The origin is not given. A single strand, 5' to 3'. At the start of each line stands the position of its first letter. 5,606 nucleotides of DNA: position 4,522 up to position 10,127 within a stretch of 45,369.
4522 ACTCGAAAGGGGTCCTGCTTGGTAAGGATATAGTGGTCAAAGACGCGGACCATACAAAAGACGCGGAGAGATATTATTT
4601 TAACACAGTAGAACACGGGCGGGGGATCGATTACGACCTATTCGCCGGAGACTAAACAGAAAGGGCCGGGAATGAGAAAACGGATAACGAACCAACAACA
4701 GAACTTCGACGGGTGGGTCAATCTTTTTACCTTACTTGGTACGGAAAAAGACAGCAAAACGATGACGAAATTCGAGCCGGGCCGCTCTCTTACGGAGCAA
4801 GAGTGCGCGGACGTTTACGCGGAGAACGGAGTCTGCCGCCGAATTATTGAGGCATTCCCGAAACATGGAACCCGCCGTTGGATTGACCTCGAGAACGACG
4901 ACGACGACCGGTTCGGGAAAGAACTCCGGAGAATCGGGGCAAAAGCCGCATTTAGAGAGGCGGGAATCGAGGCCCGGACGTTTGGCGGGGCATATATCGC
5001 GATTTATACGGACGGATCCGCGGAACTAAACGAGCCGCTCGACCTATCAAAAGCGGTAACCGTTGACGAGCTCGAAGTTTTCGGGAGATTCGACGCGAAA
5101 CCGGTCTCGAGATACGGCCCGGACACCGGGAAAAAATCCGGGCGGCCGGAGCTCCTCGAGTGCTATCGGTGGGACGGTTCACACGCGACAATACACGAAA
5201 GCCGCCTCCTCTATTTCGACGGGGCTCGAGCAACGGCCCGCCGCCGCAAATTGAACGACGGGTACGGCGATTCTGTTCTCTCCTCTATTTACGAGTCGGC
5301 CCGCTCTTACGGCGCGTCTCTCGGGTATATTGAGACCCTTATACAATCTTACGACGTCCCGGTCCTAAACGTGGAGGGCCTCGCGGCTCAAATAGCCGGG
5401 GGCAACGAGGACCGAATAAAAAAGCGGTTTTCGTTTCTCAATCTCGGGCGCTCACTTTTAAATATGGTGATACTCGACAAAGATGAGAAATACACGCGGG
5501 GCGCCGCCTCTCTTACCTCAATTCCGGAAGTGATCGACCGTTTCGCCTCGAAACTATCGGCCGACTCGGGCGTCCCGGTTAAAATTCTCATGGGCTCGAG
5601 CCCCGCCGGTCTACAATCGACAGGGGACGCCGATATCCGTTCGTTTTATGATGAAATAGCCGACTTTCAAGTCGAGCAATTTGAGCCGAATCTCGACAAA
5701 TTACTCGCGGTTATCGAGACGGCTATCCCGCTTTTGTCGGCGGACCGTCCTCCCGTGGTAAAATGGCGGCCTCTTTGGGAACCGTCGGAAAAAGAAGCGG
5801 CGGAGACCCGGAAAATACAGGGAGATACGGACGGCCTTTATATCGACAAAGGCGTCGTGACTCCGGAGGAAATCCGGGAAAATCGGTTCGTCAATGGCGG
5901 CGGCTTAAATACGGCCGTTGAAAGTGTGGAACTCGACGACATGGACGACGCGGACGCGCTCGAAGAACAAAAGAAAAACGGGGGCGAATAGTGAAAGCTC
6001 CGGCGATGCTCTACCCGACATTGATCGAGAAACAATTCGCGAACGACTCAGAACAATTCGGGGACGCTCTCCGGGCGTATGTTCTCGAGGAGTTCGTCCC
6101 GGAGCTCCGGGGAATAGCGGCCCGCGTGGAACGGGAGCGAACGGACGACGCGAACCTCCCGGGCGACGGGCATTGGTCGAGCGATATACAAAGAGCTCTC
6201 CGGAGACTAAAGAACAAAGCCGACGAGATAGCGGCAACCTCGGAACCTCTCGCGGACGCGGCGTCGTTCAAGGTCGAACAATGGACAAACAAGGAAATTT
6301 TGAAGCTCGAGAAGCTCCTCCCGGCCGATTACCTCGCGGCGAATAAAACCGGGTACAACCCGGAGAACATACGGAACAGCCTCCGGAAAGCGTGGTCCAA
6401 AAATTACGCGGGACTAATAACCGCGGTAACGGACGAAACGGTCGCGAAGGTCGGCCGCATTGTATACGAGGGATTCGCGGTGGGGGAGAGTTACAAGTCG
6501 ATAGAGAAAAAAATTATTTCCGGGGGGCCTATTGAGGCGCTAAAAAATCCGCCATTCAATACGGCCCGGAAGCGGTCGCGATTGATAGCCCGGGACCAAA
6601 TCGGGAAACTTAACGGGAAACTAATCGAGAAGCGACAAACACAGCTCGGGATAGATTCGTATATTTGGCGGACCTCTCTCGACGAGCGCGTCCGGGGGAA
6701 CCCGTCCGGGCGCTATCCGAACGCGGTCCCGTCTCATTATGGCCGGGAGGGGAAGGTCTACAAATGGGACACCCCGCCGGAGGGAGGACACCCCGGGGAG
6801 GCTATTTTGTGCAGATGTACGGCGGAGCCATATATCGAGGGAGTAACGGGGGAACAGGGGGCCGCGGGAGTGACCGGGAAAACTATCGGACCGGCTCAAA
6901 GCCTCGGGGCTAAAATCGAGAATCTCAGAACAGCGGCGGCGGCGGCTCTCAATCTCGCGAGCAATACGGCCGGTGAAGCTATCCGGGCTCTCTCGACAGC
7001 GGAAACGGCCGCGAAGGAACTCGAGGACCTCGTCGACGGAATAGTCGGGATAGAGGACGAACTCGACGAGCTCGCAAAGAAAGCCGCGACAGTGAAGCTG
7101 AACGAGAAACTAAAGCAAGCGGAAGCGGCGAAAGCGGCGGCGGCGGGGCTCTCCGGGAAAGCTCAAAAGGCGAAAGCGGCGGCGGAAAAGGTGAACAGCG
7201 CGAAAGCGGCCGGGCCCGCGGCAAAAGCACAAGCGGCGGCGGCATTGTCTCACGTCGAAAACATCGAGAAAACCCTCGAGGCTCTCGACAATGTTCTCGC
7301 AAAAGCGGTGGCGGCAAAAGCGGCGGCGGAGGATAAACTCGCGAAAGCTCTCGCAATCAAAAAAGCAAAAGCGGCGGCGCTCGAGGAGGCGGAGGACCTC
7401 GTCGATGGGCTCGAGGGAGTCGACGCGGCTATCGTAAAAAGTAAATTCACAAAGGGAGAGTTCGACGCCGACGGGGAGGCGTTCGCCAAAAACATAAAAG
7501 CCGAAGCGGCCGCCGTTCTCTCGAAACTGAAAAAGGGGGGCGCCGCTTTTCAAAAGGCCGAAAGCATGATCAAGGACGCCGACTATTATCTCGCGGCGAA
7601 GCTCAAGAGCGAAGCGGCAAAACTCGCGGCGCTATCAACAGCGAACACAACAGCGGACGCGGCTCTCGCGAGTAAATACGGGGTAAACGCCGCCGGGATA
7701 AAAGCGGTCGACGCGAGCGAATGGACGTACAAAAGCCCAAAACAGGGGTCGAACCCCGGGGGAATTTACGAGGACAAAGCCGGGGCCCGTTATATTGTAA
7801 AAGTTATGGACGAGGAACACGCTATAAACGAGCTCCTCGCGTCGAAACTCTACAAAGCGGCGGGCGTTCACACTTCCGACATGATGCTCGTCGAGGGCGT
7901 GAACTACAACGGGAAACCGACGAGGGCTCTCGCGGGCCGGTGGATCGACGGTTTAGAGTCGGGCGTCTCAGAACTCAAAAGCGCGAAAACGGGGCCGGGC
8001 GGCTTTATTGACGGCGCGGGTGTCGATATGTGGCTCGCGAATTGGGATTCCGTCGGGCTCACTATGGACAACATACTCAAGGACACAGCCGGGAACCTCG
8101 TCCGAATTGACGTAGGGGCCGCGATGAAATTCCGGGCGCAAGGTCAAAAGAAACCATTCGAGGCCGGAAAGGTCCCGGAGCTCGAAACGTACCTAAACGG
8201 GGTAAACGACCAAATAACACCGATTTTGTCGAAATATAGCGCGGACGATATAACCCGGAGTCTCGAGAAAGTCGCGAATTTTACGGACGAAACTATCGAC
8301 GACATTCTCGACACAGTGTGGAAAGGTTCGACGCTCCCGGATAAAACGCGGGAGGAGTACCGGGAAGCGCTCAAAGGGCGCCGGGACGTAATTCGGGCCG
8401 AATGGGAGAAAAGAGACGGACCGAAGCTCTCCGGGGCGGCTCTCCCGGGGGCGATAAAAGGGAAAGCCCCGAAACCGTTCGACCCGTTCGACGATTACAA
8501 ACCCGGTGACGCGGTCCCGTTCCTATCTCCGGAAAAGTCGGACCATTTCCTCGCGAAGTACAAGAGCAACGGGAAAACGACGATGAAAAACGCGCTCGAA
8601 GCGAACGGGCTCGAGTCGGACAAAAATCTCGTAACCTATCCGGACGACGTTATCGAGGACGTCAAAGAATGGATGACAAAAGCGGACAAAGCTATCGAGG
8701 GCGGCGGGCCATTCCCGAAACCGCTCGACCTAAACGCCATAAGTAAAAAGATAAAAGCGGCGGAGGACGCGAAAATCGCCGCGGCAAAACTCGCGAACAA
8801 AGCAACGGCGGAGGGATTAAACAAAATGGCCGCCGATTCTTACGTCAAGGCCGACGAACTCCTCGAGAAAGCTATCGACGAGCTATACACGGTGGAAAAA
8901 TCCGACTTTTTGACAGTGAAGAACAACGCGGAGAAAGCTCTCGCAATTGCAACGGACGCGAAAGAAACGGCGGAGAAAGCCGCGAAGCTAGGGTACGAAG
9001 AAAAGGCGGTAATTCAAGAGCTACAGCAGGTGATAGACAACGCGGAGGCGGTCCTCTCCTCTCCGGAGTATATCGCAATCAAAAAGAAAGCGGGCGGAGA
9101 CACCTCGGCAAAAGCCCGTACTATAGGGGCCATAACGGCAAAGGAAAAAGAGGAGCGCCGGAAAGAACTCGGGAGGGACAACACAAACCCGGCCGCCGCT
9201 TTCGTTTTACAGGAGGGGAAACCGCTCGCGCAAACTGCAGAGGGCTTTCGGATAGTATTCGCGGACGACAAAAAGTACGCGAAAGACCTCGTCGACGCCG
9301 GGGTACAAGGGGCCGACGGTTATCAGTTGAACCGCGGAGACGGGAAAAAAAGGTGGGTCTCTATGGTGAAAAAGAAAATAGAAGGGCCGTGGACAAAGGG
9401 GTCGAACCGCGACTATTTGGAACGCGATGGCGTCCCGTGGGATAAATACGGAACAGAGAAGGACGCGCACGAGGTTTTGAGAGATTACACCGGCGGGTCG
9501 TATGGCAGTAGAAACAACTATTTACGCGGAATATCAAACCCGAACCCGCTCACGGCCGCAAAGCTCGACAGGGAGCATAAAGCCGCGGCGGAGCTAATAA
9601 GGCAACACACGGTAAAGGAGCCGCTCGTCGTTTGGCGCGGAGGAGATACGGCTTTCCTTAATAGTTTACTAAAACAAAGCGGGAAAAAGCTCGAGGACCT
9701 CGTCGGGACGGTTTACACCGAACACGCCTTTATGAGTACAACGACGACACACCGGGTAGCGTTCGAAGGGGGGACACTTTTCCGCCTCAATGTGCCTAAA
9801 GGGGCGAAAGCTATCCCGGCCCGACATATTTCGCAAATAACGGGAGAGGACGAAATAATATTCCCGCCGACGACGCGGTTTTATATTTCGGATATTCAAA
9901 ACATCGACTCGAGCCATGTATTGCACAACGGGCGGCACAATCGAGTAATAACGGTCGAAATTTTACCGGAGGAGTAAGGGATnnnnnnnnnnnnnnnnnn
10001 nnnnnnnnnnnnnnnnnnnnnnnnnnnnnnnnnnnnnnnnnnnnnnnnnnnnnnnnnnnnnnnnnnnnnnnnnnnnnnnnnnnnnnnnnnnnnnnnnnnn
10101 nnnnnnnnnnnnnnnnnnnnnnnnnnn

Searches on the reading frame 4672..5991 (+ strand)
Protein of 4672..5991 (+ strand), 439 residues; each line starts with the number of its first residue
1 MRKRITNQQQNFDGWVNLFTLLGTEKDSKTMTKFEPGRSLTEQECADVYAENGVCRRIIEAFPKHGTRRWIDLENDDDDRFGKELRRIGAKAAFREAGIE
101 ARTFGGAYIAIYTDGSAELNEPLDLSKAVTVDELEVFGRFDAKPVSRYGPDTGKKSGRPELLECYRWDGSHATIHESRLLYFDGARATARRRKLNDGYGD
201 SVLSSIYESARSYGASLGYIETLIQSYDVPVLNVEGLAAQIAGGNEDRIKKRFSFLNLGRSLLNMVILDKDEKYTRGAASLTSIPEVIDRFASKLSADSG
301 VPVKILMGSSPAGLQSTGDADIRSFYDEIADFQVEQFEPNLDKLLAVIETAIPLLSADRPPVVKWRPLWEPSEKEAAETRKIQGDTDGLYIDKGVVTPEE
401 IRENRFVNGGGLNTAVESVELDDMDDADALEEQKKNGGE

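Call 8: search_protein_families(library=pfam, proteins=[window:4672-5991:+], max_evalue=0.01)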
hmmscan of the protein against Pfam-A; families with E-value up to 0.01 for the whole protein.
window:4672-5991:+ (439 aa): 1 family
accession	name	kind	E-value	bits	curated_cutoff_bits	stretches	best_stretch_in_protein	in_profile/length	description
PF06381.16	Phage_portal_3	-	1.5e-64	218.4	33.8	1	45-387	3-355/357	Phage portal protein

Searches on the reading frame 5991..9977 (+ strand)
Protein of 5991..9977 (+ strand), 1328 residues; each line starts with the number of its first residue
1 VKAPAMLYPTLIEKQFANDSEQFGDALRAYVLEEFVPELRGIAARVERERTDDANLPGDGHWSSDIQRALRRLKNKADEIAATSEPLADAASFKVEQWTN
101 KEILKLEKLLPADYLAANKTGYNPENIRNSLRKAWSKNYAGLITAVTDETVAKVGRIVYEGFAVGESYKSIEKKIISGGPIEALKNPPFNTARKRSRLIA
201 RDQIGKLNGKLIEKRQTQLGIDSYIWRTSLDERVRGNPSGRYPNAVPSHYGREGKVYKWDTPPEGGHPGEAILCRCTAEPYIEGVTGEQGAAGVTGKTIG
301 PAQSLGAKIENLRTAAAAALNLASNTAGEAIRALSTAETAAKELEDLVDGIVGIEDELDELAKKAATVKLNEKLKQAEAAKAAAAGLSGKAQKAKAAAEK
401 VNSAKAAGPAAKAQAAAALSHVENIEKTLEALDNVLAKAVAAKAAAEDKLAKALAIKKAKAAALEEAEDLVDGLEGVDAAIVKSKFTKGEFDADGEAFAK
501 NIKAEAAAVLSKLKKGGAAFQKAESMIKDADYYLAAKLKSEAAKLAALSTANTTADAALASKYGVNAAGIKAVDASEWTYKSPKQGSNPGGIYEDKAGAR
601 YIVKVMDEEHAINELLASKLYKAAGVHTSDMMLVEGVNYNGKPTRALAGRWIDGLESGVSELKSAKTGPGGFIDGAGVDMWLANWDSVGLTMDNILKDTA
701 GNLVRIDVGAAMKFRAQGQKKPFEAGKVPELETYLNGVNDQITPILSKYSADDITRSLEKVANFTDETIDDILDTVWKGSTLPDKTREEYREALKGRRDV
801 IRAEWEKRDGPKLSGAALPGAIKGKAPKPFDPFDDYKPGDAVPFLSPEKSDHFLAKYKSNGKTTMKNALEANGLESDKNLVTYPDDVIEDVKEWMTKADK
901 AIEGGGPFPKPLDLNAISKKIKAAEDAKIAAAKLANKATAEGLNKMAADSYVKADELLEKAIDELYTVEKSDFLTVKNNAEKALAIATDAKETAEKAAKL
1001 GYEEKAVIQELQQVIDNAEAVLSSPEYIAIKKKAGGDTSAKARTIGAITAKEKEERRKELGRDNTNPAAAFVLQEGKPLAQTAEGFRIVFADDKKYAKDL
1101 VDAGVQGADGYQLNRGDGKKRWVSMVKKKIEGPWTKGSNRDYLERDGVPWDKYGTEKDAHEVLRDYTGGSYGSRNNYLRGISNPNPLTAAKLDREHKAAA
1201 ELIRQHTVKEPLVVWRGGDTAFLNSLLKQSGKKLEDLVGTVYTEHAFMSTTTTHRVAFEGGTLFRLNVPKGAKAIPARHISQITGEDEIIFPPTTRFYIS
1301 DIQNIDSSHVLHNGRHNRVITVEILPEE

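Call 8: search_protein_families(library=pfam, proteins=[window:5991-9977:+], max_evalue=0.01)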
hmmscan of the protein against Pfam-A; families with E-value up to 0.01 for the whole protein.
window:5991-9977:+ (1328 aa): 3 families
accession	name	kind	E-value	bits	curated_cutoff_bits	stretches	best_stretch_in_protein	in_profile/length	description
PF03496.20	ADPrib_exo_Tox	-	1.4e-18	67.4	23.4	1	1157-1324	18-193/196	ADP-ribosyltransferase exoenzyme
PF04233.19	Phage_Mu_F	-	2.5e-09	38.3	29.6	1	154-278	3-111/112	Phage Mu protein F like protein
PF01129.24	ART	-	0.0021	17.8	22.3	1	1239-1306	141-207/222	NAD:arginine ADP-ribosyltransferase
